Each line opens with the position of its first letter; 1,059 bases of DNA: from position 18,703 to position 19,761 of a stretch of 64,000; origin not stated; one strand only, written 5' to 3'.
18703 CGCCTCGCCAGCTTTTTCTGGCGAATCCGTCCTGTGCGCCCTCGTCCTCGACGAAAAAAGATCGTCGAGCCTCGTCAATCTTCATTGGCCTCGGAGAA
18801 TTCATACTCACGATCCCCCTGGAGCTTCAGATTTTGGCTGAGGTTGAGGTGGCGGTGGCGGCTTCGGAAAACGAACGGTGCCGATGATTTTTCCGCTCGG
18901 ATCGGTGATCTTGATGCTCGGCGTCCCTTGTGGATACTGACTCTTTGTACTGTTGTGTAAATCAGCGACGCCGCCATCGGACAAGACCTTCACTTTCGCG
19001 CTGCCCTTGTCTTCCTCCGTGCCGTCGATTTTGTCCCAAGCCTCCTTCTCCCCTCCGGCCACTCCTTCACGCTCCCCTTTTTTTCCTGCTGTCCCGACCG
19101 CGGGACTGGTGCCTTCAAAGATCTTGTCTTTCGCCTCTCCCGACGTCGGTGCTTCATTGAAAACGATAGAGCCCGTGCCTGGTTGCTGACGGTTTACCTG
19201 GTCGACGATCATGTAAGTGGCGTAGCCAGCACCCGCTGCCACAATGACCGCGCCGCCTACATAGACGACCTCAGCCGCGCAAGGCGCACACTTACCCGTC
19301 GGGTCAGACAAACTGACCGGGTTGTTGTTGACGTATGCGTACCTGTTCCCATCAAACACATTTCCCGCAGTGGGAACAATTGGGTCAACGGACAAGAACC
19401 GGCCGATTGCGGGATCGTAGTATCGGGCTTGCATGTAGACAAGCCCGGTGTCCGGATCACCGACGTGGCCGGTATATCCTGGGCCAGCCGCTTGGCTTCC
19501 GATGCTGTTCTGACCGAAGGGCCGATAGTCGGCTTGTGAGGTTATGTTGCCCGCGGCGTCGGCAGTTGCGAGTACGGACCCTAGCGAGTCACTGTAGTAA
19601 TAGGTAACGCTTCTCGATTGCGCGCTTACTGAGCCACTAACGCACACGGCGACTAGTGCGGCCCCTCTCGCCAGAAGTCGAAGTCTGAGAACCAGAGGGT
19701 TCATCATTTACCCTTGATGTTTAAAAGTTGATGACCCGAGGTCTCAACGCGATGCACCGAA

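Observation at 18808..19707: Miniature Rhs: Sec signal peptide fused directly to the last YD repeats and the Rhs core, with no shell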

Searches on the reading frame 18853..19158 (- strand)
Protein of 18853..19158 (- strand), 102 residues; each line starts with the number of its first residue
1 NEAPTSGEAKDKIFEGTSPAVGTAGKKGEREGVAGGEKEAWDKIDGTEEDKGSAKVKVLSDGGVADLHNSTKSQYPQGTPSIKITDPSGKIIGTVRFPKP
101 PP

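Call 29: search_protein_representatives(alignment_id=A3)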
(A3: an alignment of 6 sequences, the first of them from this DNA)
Query: 6 sequences, 106 profile positions. Proteins with E-value up to 0.001 (for the whole library): 41; up to 1e-10: 18; up to 1e-30: 2. The best 41 are listed.
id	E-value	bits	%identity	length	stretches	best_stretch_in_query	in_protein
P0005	2.0e-49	182.5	-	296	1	2-106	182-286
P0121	1.9e-35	137.5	-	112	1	7-105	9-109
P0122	5.5e-29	116.8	-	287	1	5-103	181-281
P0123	4.7e-26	107.3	-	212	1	3-103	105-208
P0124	5.6e-26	107.1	-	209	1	5-104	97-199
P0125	5.0e-23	97.6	-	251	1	5-104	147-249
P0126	6.2e-21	90.9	-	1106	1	5-104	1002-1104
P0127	7.0e-21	90.7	-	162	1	7-104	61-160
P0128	7.2e-20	87.5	-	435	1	6-103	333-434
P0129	2.4e-19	85.8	-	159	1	7-104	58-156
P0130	1.2e-14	70.6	-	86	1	41-103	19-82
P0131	1.6e-14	70.3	-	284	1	5-103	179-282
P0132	1.1e-13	67.6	-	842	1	4-103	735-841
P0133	3.1e-12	62.9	-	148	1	6-104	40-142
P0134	1.2e-11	61.1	-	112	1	4-103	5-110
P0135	2.2e-11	60.2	-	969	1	7-104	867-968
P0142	1.4e-07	48.0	-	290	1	6-105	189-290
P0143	1.9e-07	47.6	-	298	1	7-103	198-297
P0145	2.9e-07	46.9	-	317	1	30-106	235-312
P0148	5.7e-07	46.0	-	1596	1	7-103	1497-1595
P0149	6.5e-07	45.8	-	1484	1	7-103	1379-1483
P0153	3.7e-05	40.2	-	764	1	7-103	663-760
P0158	1.2e-04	38.6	-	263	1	25-104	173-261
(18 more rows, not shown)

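Call 30: search_protein_families(library=pfam, proteins=[P0126, P0132, P0135, P0148, P0149, P0153, P0128, P0122, P0125, P0145], max_evalue=0.001)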
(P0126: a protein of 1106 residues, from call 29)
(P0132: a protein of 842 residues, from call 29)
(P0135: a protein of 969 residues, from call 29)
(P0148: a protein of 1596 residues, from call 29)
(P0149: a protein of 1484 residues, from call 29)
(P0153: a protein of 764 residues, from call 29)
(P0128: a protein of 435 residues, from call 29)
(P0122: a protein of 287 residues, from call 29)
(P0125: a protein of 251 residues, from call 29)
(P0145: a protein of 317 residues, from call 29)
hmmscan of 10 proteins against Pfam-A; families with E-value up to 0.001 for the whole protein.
P0126 (1106 aa): 3 families
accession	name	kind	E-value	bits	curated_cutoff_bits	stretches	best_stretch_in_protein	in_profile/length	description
PF05593.20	RHS_repeat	-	2.1e-21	76.2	22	2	539-573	1-35/38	RHS Repeat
PF03527.20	RHS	-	1.7e-06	28.2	27.9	0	842-870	4-32/38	RHS protein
PF25023.1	TEN_YD-shell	-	1.7e-06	26.8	50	1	727-936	683-891/909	Teneurin YD-shell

P0132 (842 aa): 1 family
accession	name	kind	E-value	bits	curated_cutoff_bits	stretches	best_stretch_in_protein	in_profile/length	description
PF05593.20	RHS_repeat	-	2.5e-13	50.5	22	1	266-296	1-31/38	RHS Repeat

P0135 (969 aa): 4 families
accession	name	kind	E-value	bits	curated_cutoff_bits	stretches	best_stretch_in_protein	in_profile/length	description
PF17957.7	Big_7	-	8.9e-33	113.2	24.1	2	119-187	1-68/70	Bacterial Ig domain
PF05593.20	RHS_repeat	-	3e-11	43.9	22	0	596-624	1-28/38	RHS Repeat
PF22352.2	K319L-like_PKD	-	3e-06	27.6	27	0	229-289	12-75/84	K319L-like, PKD domain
PF06832.18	BiPBP_C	-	6.9e-05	23.1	26.8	0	16-71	5-59/90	Penicillin-Binding Protein C-terminus Family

P0148 (1596 aa): 1 family
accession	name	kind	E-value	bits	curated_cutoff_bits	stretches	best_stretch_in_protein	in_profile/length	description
PF05593.20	RHS_repeat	-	5.1e-33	113.2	22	3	672-706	3-37/38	RHS Repeat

P0149 (1484 aa): 1 family
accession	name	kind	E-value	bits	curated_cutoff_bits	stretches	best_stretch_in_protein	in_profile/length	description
PF05593.20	RHS_repeat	-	0.00018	22.2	22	0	1059-1097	1-36/38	RHS Repeat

P0153 (764 aa): 2 families
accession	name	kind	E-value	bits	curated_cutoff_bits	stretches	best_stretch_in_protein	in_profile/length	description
PF05593.20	RHS_repeat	-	3.5e-12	46.8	22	1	325-357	1-31/38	RHS Repeat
PF03527.20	RHS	-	1.7e-06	28.2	27.9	1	510-540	4-34/38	RHS protein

P0128 (435 aa): 1 family
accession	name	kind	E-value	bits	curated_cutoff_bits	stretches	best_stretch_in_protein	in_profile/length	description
PF05593.20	RHS_repeat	-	0.00023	21.9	22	0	97-133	1-38/38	RHS Repeat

P0122 (287 aa): 1 family
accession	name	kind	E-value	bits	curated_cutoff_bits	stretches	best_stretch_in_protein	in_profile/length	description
PF03527.20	RHS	-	1e-05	25.7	27.9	1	29-57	4-32/38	RHS protein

P0125 (251 aa): 0 families

P0145 (317 aa): 0 families

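Call 55: search_protein_families(library=pfam, alignment_id=A3, max_evalue=10)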
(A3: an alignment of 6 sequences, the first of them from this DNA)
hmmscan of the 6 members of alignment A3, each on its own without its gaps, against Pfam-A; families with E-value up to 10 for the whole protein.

A. member 1, seq(102 aa): 0 families

B. families by the number of members that match (of 6 scanned): 2 families
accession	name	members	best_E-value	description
PF07202.18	Tcp10_C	3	0.03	T-complex protein 10 C-terminus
PF19079.5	CFSR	1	0.51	Collagen-flanked surface repeat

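Call 69: list_cluster_members(proteins=[P0122, P0131, P0142, P0143, P0158, P0126, P0148, P0149, P0135, P0001])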
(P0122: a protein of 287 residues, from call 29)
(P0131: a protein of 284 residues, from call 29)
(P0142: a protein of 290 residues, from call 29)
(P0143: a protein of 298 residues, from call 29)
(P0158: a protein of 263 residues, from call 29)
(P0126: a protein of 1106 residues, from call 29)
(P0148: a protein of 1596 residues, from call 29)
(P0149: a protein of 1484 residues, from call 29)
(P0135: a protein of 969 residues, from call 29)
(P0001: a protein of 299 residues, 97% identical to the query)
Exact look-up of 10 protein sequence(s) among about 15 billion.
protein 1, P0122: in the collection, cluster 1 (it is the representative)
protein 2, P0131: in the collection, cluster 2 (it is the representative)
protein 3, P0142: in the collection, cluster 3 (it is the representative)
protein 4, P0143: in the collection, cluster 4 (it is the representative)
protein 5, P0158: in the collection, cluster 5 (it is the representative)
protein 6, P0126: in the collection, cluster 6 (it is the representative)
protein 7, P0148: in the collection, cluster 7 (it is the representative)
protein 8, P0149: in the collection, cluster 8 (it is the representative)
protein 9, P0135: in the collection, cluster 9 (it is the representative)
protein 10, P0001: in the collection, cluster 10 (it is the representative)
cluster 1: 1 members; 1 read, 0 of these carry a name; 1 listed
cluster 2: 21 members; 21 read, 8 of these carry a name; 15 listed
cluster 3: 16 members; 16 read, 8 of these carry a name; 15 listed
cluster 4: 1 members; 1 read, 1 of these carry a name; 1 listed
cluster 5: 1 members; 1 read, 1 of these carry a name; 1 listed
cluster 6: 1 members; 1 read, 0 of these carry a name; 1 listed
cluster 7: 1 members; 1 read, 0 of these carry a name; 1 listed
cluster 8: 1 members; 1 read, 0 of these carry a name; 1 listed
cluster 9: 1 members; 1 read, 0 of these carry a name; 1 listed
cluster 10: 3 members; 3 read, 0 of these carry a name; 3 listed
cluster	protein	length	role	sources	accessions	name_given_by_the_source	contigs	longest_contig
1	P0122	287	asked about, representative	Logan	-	-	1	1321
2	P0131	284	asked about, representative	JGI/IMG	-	RHS repeat-associated protein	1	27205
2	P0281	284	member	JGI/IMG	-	RHS repeat-associated protein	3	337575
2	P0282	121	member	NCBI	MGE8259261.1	MAG: hypothetical protein ACN6RJ_07535, partial [Stenotrophomonas sp.]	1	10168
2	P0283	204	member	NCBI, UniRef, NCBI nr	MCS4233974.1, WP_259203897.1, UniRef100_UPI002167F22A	RHS repeat-associated core domain-containing protein [Stenotrophomonas sp. BIGb0135] | RHS repeat-associated core domain-containing protein n=1 Tax=Stenotrophomonas sp. ...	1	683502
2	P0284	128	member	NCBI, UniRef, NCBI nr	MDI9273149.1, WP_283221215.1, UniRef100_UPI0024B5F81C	hypothetical protein [Stenotrophomonas sp. PFBMAA-4] | hypothetical protein n=1 Tax=Stenotrophomonas sp. PFBMAA-4 TaxID=3043301 ...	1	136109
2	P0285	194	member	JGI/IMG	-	hypothetical protein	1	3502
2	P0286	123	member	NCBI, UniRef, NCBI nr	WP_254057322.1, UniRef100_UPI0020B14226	RHS repeat-associated core domain-containing protein [Stenotrophomonas sp. ... | RHS repeat-associated core domain-containing protein n=1 Tax=Stenotrophomonas sp. ...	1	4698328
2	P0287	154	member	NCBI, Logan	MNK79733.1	hypothetical protein D3C87_994090 [compost metagenome]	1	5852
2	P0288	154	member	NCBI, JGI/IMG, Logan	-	-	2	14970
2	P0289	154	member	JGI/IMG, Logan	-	-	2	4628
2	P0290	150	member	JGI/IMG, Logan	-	-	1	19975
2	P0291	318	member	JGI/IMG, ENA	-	-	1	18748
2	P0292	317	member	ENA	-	-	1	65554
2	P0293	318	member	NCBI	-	-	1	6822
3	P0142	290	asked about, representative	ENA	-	-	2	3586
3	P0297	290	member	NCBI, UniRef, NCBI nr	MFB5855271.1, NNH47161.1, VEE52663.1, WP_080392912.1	RHS repeat domain-containing protein [Stenotrophomonas maltophilia] | RHS repeat domain-containing protein n=1 Tax=Stenotrophomonas maltophilia group ... | RHS repeat-associated core domain-containing protein [Stenotrophomonas maltophilia]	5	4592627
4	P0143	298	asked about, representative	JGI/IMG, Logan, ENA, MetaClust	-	\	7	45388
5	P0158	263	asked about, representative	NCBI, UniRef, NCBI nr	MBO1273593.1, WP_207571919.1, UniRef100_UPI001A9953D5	hypothetical protein J3L11_18330 [Shewanella sp. 4t3-1-2LB] | RHS repeat domain-containing protein n=1 Tax=Shewanella sp. 4t3-1-2LB TaxID=2817682 ... | RHS repeat-associated core domain-containing protein [Shewanella sp. 4t3-1-2LB]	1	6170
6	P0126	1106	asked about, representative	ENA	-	-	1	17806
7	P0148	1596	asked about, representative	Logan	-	-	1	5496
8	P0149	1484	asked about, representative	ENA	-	-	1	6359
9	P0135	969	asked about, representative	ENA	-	-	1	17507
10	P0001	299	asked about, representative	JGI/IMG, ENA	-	-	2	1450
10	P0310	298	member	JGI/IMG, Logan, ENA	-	-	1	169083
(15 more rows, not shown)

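Call 70: find_encoding_contigs(protein=P0297, flank=10000, max_places=2)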
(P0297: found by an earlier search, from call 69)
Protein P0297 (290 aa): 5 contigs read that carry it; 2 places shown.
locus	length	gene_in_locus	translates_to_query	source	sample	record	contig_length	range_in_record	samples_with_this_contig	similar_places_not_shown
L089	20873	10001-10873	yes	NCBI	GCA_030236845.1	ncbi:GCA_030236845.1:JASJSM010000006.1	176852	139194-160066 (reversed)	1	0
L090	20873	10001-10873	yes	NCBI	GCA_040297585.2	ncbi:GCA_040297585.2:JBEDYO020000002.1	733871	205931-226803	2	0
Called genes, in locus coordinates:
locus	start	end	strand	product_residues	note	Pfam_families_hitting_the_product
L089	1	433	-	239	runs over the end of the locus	-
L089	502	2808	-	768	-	PF07715:Plug, PF00593:TonB_dep_Rec_b-barrel, PF14905:OMP_b-brl_3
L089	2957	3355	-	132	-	-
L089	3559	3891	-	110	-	PF00355:Rieske, PF13806:Rieske_2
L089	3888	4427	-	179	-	PF00583:Acetyltransf_1, PF13673:Acetyltransf_10, PF13508:Acetyltransf_7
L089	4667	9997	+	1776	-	PF05593:RHS_repeat (weak), PF25023:TEN_YD-shell (weak)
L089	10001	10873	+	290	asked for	PF25023:TEN_YD-shell, PF03527:RHS (weak)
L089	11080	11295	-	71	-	-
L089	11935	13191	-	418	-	PF00266:Aminotran_5, PF00155:Aminotran_1_2 (weak)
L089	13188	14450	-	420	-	PF19295:SufBD_N, PF01458:SUFBD_core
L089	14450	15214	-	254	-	PF02463:SMC_N (faint), PF00005:ABC_tran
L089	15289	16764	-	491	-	PF19295:SufBD_N, PF01458:SUFBD_core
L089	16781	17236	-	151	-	PF02082:Rrf2, PF01047:MarR (weak), PF09339:HTH_IclR (faint), PF12802:MarR_2 (weak), PF12840:HTH_20 (weak), PF13545:HTH_Crp_2 (faint)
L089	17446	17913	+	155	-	PF00856:SET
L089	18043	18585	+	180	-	PF01965:DJ-1_PfpI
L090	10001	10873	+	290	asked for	PF25023:TEN_YD-shell, PF03527:RHS (weak)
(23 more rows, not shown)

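Call 71: find_encoding_contigs(protein=P0310, flank=10000, max_places=2)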
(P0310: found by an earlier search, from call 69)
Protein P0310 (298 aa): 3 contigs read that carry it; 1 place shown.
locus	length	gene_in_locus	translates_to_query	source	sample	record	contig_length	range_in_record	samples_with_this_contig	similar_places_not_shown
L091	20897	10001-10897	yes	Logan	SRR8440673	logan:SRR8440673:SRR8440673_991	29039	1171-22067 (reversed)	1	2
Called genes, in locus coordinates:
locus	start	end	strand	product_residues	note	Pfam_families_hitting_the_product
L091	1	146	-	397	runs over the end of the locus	PF12832:MFS_1_like, PF07690:MFS_1, PF05977:MFS_3 (weak), PF07690:MFS_1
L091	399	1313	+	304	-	PF02129:Peptidase_S15 (weak), PF12146:Hydrolase_4, PF20434:BD-FAE, PF00561:Abhydrolase_1, PF12697:Abhydrolase_6, PF08538:DUF1749 (weak), PF07859:Abhydrolase_3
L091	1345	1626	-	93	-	-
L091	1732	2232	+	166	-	PF12802:MarR_2, PF01047:MarR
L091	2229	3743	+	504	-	PF00083:Sugar_tr, PF07690:MFS_1, PF13347:MFS_2 (faint)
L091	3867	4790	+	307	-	PF05231:MASE1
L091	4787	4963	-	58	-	-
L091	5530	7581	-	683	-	-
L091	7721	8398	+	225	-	PF03006:HlyIII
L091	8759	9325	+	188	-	-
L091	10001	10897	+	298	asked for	PF25023:TEN_YD-shell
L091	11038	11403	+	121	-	-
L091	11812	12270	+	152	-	-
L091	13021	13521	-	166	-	PF01668:SmpB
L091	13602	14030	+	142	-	PF10604:Polyketide_cyc2, PF03364:Polyketide_cyc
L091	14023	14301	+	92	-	PF03658:Ub-RnfH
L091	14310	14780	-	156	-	PF04355:BamE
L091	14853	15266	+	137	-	PF01475:FUR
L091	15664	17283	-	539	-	PF05231:MASE1, PF07730:HisKA_3, PF02518:HATPase_c (weak)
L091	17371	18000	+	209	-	PF00072:Response_reg, PF00196:GerE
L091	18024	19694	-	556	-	PF02463:SMC_N, PF13476:AAA_23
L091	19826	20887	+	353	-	PF01628:HrcA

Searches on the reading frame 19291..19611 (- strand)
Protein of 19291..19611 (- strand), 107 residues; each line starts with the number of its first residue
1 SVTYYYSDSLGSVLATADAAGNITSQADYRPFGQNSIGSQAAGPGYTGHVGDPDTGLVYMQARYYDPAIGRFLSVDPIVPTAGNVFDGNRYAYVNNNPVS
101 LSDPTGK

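Call 74: search_dna_similar(query=window:19291-19611:-, collection=plasmids, mode=protein, max_evalue=1e-8, max_rows=25)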
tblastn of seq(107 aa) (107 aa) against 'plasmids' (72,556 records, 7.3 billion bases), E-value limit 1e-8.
Records with a match: 1330; places in all: 1650; records where one place covers at least 80% of the query: 1323.
Best place of each record, by identity: <60% 1330.
By first word of the organism name: Klebsiella 284; Escherichia 163; Salmonella 161; Streptomyces 107; Burkholderia 96; Leptospira 87; Citrobacter 59; Vibrio 58; Providencia 41; Bacillus 35; and 72 more.
By predicted mobility (MOB-suite, as given by PLSDB): conjugative 952; non-mobilizable 291; mobilizable 87.
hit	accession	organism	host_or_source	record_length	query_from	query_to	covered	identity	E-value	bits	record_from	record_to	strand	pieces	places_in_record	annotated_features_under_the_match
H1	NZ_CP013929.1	Alteromonas mediterranea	seawater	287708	1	107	100%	51.9%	2e-24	102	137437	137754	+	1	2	RHS repeat-associated core domain-containing protein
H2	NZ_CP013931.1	Alteromonas mediterranea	seawater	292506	1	107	100%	51.9%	2e-24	102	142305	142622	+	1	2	RHS repeat-associated core domain-containing protein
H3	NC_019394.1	Alteromonas mediterranea DE1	-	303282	1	107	100%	51.9%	2e-24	102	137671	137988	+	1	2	RHS repeat-associated core domain-containing protein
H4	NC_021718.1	Alteromonas mediterranea UM7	-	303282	1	107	100%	51.9%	2e-24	102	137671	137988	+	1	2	RHS repeat-associated core domain-containing protein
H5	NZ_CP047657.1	Paraglaciecola mesophila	Neopyropia tenera,whole organism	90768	2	106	98%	48.6%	2e-19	88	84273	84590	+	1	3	RHS repeat-associated core domain-containing protein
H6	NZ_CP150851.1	Burkholderia pyrrocinia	-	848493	1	106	99%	45.1%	1e-14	74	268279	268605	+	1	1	SpvB/TcaC N-terminal domain-containing protein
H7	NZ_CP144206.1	Sinorhizobium chiapasense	mixed culture,rhizosphere soil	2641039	1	106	99%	44.3%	5e-19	87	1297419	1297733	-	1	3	none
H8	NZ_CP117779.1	Burkholderia sp. FERM BP-3421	soil sample,soil sample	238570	1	107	100%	43.9%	6e-16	79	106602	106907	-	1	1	RHS repeat-associated core domain-containing protein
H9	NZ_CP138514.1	Variovorax paradoxus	Legume root,PacBio whole genome assembly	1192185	4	107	97%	45.2%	9e-17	81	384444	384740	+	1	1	none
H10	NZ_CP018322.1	Alteromonas macleodii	Trichodesmium erythraeum IMS101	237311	1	106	99%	44.2%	5e-20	90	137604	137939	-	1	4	RHS repeat-associated core domain-containing protein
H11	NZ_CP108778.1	Embleya sp. NBC_00896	-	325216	1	106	99%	44.0%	2e-10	63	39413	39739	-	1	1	RHS repeat-associated core domain-containing protein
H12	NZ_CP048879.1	Spartinivicinus ruber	pure culture,coastal sediment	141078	4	106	96%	45.2%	5e-18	84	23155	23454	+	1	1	RHS repeat-associated core domain-containing protein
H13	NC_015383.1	Burkholderia gladioli BSR3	-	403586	4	106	96%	45.2%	2e-14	74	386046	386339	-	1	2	RHS repeat-associated core domain-containing protein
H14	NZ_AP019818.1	Enterobacter hormaechei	Homo sapiens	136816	6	106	94%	45.7%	7e-15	76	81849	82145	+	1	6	none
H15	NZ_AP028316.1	Citrobacter freundii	Homo sapiens,drainage effluent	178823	6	106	94%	45.7%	7e-15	76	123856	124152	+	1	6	none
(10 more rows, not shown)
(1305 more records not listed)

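Call 75: get_annotated_region(hit=H1, flank=9000)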
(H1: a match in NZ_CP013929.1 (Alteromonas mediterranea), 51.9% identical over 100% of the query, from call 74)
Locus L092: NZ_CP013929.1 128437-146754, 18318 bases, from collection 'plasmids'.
description: Alteromonas mediterranea strain UM8 plasmid pAMEDUM8_300, complete sequence
organism: Alteromonas mediterranea (NCBI taxid 314275)
taxonomy: Bacteria; Pseudomonadota; Gammaproteobacteria; Alteromonadales; Alteromonadaceae; Alteromonas; Alteromonas mediterranea
host: -; source: seawater; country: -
typing (MOB-suite, as given by PLSDB): conjugative; replicon rep_cluster_1371; relaxase MOBP; mating-pair formation MPF_I
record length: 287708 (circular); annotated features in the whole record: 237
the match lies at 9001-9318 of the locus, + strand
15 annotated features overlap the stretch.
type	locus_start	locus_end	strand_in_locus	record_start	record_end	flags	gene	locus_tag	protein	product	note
CDS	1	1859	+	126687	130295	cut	-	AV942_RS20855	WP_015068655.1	P-loop NTPase fold protein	-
CDS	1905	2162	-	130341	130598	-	-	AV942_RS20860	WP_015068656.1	helix-turn-helix transcriptional regulator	-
CDS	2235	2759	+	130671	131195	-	-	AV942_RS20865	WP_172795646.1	hypothetical protein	-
CDS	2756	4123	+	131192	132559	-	-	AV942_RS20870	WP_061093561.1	DEAD/DEAH box helicase family protein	-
CDS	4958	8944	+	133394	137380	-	-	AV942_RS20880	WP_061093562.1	RHS repeat protein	-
CDS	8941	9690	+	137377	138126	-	-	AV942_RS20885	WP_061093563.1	RHS repeat-associated core domain-containing protein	-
CDS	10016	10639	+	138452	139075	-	-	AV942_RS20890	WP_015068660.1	hypothetical protein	-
CDS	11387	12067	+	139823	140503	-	-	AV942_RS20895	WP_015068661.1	polymorphic toxin type 10 domain-containing protein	-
CDS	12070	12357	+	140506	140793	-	-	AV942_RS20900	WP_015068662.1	Imm27 family immunity protein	-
CDS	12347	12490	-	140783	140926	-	-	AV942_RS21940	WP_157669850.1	hypothetical protein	-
CDS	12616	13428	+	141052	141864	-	-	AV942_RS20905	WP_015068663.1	hypothetical protein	-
CDS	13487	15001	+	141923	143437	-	-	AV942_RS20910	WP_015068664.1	LA2681 family HEPN domain-containing protein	-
CDS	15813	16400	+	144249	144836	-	-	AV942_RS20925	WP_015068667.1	hypothetical protein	-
CDS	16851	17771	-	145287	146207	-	-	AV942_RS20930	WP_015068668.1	WYL domain-containing protein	-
CDS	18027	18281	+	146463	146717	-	-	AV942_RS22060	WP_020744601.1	hypothetical protein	-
